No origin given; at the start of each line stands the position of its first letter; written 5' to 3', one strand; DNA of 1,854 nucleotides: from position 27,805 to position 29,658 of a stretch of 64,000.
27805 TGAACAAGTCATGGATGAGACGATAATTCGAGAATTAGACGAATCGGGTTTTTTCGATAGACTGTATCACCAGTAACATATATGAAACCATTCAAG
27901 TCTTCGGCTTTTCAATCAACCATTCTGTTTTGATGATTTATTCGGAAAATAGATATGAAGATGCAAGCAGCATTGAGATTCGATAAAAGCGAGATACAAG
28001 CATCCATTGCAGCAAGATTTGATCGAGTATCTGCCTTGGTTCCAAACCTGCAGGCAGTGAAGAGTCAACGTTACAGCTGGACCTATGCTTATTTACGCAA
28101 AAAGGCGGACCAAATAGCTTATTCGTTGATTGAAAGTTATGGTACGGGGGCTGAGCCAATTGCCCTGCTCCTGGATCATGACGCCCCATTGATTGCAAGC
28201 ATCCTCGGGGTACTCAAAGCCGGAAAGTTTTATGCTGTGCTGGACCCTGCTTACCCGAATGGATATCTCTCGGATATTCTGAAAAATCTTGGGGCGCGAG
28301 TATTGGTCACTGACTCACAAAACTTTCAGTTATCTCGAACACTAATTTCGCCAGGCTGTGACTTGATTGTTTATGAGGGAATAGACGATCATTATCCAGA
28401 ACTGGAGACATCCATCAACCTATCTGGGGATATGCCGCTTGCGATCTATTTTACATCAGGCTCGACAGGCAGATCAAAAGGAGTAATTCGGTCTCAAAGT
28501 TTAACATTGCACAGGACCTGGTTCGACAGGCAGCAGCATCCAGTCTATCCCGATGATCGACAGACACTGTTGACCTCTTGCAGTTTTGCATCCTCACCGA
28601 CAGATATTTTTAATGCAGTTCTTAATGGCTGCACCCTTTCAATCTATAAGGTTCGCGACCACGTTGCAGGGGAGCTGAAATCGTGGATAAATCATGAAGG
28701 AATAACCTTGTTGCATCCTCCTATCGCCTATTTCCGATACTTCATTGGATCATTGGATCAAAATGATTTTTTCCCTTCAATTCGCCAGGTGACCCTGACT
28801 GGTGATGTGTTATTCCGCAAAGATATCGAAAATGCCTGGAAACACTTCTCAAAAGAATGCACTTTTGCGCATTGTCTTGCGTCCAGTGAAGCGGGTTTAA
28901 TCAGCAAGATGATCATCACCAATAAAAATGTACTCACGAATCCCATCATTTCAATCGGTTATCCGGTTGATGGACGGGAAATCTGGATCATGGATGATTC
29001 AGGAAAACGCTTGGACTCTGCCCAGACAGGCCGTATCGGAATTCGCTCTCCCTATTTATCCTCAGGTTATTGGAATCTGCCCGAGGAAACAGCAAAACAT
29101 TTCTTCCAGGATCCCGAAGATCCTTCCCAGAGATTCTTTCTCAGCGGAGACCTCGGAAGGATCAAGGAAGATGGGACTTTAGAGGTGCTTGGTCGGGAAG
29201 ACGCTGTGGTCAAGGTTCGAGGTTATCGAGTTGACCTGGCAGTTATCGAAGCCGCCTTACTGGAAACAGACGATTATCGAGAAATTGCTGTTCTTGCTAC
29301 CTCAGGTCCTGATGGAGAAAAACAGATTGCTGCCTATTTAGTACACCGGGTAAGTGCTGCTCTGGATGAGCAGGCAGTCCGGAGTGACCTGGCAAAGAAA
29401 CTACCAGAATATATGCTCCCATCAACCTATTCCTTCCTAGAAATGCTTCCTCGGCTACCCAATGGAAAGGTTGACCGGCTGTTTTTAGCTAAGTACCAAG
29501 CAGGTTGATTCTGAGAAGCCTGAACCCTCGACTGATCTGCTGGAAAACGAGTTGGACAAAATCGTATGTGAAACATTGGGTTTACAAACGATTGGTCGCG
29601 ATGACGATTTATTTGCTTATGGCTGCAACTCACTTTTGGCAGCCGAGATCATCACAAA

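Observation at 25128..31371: Orphan NRPS-like loading cassette (A, T, NeuD-type acyltransferase, Sfp PPTase) fused to a NitT/TauT ABC importer operon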

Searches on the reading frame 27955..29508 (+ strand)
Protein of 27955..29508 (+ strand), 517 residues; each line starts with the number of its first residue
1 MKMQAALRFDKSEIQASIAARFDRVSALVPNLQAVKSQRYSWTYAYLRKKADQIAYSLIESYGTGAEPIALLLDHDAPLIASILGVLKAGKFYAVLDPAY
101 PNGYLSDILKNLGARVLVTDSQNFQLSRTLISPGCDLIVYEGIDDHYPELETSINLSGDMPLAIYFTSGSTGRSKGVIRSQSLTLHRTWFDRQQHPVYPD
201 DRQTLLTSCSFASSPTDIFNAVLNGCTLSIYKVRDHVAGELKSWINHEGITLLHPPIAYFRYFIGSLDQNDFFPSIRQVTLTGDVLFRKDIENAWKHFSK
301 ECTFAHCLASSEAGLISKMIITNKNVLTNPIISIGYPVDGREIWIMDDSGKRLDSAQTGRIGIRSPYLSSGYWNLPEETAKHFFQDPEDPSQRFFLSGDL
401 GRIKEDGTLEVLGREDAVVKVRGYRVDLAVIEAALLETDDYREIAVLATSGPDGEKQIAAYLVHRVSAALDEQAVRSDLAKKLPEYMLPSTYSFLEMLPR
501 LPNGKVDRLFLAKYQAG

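Call 3: search_protein_families(library=pfam, proteins=[window:27955-29508:+], max_evalue=0.01)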
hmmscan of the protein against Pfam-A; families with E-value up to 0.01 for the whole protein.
window:27955-29508:+ (517 aa): 2 families
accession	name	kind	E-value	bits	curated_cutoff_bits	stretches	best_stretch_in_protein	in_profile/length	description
PF00501.34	AMP-binding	-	5.3e-42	144.4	29.9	1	25-373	4-384/384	AMP-binding enzyme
PF13193.12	AMP-binding_C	-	2.2e-07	32.1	24.5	1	431-505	2-76/76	AMP-binding enzyme C-terminal domain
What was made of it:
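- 27955..29508 (+): NRPS-type adenylation enzyme with no Asp at the alpha-amino-binding position. PF00501 and PF13193 (call 3).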

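Call 6: search_protein_families(library=ncbifam, proteins=[window:27955-29508:+], max_evalue=0.001)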
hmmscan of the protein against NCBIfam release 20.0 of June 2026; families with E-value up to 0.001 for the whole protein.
window:27955-29508:+ (517 aa): 98 families (the best 25 are shown)
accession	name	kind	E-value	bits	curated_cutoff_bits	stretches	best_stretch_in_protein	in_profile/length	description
TIGR01733.1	AA-adenyl-dom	subfamily_domain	4.3e-72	243.1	317.4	1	43-446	1-409/409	amino acid adenylation domain-containing protein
NF004282.0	PRK05691.1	subfamily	9.5e-55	184.5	4090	2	332-510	2506-2690/4334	non-ribosomal peptide synthase/polyketide synthase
NF047350.1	aureusi_NRPS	equivalog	5.3e-54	182.8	2500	1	15-511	1433-1908/2373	aureusimine non-ribosomal peptide synthetase AusA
TIGR01734.1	D-ala-DACP-lig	equivalog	5.2e-52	177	559.85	1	20-512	4-499/504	D-alanine--poly(phosphoribitol) ligase subunit DltA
NF041803.1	NRPS_SolG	exception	6.8e-51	172.9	2200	1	22-511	567-1070/1163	solanimycin non-ribosomal peptide synthetase SolG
NF038078.1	NRPS_MxcG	equivalog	2.4e-50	170.9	2300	1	24-513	464-958/1442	myxochelin non-ribosomal peptide synthetase MxcG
NF003417.0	PRK04813.1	subfamily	2.2e-49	168.4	476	1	19-512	6-500/505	D-alanine--poly(phosphoribitol) ligase subunit DltA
TIGR03098.1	ligase_PEP_1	hypoth_equivalog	4.6e-45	154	592.35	1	29-512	13-515/517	acyl-CoA ligase (AMP-forming), exosortase A system-associated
NF007605.2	PRK10252.1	equivalog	1.2e-43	148.9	2400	1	20-511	458-957/1292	enterobactin non-ribosomal peptide synthetase EntF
NF004837.0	PRK06187.1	subfamily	3.1e-41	141.2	476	1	17-511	9-518/531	long-chain-fatty-acid--CoA ligase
NF005702.0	PRK07514.1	subfamily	1.9e-38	132.1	558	2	333-511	323-496/506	malonyl-CoA synthase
TIGR03443.1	alpha_am_amid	equivalog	7.8e-34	116.3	1030.1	3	379-466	667-751/1390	L-aminoadipate-semialdehyde dehydrogenase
NF005863.0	PRK07798.1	subfamily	8e-31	107.2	543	1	15-507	3-523/540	acyl-CoA synthetase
NF006182.0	PRK08316.1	subfamily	1.3e-29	103.1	663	1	15-506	10-508/523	fatty acyl-CoA synthetase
NF005858.0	PRK07787.1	subfamily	3.5e-28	98.3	575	1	333-511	295-468/471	acyl-CoA synthetase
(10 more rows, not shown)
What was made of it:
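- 27955..29508 (+): TIGR01733 scores 243 bits, below its cut-off of 317 (call 6).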

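Call 15: search_solved_structures(query=window:27955-29508:+, max_evalue=1e-20, show_alignments=2)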
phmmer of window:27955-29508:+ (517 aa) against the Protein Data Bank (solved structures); distinct sequences matched with E-value up to 1e-20: 71 (the best 60 are shown).
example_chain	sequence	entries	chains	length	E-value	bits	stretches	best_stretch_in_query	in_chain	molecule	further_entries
6mfy_A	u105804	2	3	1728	1.8e-97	330.3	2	18-516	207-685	Linear gramicidin synthase subunit A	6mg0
6mfz_A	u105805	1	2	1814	2.1e-97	330.1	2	18-516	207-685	Linear gramicidin synthase subunit A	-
9be3_A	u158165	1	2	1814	2.1e-97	330.1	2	18-516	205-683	Linear gramicidin synthase subunit A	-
9be4_A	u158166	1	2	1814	2.1e-97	330.1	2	18-516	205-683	Linear gramicidin synthase subunit A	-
9meh_A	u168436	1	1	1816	2.2e-97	330.1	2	18-516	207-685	Linear gramicidin synthase subunit A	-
4d4g_A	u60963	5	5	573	2.1e-55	191.6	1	9-511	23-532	APNAA1 | APNA A1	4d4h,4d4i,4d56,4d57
9bfd_B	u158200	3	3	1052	1.1e-54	189.2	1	19-514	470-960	Tyrocidine synthase 2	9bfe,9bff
6ulz_A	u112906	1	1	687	4e-53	184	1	18-516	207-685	Linear gramicidin synthase subunit A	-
5es6_A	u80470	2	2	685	5.4e-53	183.6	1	18-516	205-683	Linear gramicidin synthase subunit A | Linear gramicidin synthetase subunit A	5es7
5es5_A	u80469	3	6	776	7.6e-53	183.1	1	18-516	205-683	Linear gramicidin synthetase subunit A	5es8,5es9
6mfw_A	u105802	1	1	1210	2e-52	181.8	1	18-516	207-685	Linear gramicidin synthase subunit A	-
6mfx_A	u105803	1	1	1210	2.5e-51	178.1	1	15-516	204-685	Linear gramicidin synthase subunit A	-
9bfd_A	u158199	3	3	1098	4.6e-51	177.2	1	18-511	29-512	Tyrocidine synthase 1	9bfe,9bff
8xjz_C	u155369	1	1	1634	4.3e-50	174.1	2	39-509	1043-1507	Peptide synthetase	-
4gr5_A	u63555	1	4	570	2.1e-49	171.8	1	16-511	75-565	Non-ribosomal peptide synthetase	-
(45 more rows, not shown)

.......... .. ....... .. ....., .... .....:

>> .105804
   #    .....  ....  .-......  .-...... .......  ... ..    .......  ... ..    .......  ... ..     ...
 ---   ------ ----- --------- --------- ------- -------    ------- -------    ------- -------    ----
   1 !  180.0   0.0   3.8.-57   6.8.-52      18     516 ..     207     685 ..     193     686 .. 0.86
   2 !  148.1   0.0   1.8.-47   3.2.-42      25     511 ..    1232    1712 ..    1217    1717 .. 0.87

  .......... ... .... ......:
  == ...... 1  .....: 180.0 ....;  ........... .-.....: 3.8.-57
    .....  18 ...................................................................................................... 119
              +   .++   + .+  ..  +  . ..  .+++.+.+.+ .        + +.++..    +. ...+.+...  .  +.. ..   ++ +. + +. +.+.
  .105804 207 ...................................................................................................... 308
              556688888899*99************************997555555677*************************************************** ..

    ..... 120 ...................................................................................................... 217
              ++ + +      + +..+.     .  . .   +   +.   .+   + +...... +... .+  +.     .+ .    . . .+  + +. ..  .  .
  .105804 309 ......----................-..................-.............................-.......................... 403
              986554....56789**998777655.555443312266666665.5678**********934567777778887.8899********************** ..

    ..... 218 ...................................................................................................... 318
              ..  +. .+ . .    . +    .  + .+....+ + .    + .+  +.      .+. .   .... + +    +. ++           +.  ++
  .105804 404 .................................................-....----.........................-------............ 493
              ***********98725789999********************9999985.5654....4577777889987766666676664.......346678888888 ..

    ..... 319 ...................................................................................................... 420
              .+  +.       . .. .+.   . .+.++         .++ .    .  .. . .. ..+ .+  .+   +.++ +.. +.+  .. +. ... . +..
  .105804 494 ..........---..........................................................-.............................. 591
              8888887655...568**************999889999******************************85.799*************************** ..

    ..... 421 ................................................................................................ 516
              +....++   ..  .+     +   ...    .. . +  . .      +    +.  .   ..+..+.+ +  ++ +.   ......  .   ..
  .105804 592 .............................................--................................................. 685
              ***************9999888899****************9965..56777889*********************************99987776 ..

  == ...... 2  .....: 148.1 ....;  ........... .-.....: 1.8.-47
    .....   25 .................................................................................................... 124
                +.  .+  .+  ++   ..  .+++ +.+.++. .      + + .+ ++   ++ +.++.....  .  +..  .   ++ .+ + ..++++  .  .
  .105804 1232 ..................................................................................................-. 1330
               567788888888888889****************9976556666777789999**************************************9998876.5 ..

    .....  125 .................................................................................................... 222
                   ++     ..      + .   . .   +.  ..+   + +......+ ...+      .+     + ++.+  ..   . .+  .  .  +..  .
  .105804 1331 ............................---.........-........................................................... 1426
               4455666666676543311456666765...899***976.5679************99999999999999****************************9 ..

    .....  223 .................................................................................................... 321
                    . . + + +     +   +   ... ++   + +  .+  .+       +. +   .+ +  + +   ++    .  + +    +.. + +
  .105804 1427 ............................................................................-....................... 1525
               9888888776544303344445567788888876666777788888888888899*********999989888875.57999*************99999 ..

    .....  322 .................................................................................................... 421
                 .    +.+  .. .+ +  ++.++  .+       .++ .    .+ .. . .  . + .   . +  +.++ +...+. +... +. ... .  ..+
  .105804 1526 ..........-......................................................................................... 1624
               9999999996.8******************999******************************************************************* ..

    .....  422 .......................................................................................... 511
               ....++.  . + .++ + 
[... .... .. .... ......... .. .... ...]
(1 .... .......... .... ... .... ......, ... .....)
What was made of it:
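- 27955..29508 (+): Best PDB match is LgrA; the motif reads '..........' where LgrA has '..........' (call 15).
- Closest known: DltA/DltC and AlmE/AlmF/AlmG envelope-decoration systems. Same: DltA models hit the window A protein (calls 6, 15).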
